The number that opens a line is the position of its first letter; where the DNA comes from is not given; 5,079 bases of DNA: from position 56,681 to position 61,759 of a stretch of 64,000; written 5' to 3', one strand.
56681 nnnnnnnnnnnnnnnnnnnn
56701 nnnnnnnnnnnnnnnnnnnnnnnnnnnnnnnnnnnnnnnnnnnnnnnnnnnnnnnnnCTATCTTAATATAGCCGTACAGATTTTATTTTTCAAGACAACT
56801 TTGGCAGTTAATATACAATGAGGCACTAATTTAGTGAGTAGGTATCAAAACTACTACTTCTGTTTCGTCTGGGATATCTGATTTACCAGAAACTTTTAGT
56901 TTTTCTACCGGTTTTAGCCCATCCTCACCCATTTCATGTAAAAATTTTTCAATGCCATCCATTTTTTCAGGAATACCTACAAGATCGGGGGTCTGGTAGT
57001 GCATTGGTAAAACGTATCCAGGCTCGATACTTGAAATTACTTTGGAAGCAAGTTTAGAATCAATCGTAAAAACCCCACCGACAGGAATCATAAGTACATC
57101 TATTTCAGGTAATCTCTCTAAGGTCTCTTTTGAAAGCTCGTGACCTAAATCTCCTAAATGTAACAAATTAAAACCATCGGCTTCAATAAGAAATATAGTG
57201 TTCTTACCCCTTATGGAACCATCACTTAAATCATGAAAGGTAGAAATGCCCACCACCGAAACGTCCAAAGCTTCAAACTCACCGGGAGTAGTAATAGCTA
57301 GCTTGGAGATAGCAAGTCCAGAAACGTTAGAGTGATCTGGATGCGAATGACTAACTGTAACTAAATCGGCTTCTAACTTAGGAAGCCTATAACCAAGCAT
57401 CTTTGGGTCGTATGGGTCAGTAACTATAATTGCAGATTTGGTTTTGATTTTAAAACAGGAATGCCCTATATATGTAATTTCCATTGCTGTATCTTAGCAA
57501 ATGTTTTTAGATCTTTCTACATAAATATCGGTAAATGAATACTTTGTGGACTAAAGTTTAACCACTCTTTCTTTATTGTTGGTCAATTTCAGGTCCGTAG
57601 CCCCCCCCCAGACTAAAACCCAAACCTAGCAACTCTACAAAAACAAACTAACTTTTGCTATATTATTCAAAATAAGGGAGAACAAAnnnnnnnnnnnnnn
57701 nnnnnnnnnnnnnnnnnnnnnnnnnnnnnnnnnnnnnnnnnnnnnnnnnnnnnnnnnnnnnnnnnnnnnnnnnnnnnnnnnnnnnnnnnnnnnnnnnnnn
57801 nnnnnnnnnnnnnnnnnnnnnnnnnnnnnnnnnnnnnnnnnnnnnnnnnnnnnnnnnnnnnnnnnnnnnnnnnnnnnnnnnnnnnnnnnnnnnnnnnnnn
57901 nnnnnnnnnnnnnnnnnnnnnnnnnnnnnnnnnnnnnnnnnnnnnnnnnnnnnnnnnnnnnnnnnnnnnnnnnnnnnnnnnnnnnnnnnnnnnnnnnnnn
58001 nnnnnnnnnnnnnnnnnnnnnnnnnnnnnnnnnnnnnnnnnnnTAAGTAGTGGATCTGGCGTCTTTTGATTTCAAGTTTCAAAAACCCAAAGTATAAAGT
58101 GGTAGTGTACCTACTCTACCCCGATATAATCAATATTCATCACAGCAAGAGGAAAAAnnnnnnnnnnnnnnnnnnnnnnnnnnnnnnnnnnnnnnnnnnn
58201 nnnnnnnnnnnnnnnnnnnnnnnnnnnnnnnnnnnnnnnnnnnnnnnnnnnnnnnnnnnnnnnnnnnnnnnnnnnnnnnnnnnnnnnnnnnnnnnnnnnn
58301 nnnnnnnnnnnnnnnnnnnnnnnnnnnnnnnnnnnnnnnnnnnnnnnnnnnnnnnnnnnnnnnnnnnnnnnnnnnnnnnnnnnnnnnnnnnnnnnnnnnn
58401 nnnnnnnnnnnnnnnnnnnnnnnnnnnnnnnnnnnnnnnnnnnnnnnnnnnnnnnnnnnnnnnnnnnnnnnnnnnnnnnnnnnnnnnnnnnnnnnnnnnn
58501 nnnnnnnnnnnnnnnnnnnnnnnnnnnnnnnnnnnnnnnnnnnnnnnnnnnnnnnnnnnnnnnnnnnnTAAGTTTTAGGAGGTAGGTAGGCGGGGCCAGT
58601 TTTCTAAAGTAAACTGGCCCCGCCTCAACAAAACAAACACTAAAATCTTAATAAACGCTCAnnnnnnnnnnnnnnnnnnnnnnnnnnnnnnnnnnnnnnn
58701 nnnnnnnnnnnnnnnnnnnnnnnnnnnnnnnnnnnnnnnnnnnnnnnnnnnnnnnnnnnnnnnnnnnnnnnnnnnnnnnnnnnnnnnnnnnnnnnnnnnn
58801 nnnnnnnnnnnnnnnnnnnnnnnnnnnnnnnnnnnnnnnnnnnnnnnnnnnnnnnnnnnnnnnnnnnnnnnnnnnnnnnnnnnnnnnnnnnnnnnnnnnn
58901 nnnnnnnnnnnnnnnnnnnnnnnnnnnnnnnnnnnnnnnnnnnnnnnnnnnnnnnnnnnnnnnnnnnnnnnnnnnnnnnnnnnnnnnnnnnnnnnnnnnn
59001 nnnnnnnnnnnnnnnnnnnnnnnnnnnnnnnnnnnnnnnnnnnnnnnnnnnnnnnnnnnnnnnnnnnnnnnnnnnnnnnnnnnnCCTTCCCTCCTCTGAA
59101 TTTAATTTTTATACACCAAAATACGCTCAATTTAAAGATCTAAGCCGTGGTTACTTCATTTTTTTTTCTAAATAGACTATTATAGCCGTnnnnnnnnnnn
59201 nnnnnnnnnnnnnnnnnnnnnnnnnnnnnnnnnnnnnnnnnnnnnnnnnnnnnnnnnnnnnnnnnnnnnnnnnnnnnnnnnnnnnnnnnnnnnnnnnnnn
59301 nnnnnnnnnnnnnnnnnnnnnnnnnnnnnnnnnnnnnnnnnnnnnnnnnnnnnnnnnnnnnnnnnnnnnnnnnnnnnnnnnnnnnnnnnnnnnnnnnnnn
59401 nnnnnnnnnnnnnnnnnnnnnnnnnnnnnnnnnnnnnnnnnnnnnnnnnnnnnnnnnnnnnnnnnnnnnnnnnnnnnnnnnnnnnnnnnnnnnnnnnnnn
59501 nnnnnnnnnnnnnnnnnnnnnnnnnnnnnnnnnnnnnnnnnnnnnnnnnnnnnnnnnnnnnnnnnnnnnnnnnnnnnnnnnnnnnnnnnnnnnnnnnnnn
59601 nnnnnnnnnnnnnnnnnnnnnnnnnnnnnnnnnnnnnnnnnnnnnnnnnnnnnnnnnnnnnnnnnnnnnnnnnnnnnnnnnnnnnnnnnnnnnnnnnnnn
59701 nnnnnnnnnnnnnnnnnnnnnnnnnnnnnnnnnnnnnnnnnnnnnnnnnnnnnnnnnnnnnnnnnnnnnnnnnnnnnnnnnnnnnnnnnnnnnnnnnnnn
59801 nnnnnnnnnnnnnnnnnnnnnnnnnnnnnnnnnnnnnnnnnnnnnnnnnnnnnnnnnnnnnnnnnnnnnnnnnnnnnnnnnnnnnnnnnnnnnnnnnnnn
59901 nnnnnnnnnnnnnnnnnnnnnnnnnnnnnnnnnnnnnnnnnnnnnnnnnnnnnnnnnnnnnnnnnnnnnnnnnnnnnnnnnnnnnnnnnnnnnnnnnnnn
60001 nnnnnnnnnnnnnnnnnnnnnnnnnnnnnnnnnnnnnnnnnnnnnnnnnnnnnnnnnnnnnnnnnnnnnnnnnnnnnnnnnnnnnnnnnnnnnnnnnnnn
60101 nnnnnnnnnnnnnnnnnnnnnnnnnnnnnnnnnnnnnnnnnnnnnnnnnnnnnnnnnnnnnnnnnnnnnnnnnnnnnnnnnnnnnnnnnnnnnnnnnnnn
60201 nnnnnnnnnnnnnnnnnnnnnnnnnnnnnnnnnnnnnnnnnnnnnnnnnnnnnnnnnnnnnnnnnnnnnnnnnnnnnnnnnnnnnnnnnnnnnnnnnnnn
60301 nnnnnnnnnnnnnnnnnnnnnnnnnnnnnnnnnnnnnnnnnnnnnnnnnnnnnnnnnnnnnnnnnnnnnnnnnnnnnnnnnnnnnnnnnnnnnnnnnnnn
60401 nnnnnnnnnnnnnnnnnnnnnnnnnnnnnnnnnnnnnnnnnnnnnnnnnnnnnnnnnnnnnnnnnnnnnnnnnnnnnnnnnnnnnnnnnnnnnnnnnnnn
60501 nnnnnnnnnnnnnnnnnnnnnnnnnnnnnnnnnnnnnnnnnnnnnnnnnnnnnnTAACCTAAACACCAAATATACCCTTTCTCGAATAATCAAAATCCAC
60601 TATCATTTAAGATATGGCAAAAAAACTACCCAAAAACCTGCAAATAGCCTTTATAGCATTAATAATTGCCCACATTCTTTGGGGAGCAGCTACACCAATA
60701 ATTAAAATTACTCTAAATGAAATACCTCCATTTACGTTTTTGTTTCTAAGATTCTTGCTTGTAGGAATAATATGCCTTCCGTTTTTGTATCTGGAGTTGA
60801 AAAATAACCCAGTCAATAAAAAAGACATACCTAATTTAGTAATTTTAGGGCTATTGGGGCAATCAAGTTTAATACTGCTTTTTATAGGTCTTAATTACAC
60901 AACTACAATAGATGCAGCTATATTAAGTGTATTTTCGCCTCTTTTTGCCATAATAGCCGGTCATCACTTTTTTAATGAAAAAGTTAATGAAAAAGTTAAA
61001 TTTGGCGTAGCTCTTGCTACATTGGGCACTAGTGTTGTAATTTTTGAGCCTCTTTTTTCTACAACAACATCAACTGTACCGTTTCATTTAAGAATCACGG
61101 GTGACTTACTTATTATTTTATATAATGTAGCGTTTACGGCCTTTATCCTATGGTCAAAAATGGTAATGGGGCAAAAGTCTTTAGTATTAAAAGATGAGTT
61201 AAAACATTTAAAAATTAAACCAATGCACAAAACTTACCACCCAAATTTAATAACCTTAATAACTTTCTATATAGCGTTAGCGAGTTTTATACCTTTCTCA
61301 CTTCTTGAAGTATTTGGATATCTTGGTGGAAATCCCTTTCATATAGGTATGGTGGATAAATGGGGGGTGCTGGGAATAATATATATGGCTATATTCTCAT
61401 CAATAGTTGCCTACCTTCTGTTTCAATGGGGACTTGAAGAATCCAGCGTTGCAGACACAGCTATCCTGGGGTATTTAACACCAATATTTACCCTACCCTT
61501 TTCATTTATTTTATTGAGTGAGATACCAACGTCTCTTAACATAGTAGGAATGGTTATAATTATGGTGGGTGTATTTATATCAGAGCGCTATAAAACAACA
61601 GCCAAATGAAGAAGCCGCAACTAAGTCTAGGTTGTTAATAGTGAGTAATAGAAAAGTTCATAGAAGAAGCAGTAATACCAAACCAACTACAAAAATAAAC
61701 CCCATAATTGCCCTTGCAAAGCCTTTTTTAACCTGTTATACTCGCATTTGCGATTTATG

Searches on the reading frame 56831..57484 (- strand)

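Call 26: search_protein_families(library=pfam, max_evalue=0.001, proteins=[window:56831-57484:-])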
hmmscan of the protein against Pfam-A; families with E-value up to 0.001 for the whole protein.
window:56831-57484:- (217 aa): 2 families
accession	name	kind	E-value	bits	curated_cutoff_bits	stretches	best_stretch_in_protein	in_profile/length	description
PF13483.12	Lactamase_B_3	-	1.2e-48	165.5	24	1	2-162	1-160/160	Beta-lactamase superfamily domain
PF12706.13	Lactamase_B_2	-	5.9e-09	36.3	27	1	58-163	86-200/200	Beta-lactamase superfamily domain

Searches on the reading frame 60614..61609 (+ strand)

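Call 26: search_protein_families(library=pfam, max_evalue=0.001, proteins=[window:60614-61609:+])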
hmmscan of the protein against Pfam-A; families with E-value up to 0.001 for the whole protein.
window:60614-61609:+ (331 aa): 1 family
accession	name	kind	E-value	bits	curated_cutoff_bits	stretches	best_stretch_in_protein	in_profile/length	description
PF00892.27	EamA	-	2.5e-39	135.1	28.2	2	12-143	3-134/135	EamA-like transporter family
